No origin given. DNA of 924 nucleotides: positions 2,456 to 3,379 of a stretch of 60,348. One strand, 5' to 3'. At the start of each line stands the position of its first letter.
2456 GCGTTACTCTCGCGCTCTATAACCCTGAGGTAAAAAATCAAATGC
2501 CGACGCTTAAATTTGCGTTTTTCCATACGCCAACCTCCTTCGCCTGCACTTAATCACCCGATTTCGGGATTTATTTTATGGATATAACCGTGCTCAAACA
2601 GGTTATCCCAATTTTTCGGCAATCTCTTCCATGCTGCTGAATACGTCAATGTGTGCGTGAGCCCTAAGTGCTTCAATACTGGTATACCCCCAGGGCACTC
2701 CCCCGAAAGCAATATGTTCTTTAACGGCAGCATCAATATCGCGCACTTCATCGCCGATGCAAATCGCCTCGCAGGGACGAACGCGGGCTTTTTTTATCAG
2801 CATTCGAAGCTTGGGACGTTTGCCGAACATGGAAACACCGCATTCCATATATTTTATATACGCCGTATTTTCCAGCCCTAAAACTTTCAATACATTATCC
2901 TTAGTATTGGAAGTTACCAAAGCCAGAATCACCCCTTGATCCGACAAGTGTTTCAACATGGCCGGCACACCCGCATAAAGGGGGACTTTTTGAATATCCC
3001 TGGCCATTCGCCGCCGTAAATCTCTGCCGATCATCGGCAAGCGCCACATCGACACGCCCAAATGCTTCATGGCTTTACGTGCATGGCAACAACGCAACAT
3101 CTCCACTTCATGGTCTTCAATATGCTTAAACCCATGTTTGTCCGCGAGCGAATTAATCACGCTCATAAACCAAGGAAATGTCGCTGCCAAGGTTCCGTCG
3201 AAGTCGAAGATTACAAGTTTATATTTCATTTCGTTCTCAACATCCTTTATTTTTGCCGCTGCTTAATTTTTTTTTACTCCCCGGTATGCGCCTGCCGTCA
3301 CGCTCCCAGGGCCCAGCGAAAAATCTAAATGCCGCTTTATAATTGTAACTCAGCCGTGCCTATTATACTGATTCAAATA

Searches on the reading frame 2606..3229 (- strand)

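Call 13: search_protein_families(library=pfam, proteins=[window:2606-3229:-], max_evalue=0.001)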
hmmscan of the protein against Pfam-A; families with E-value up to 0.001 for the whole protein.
window:2606-3229:- (208 aa): 3 families
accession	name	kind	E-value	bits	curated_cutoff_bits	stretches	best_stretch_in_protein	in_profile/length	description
PF13419.12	HAD_2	-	2.7e-26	93.2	23.8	1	6-176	1-176/178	Haloacid dehalogenase-like hydrolase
PF00702.32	Hydrolase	-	1.5e-11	45.5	26.4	1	3-168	1-187/191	haloacid dehalogenase-like hydrolase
PF12710.13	HAD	-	2.6e-05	25.2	27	1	6-167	1-187/189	haloacid dehalogenase-like hydrolase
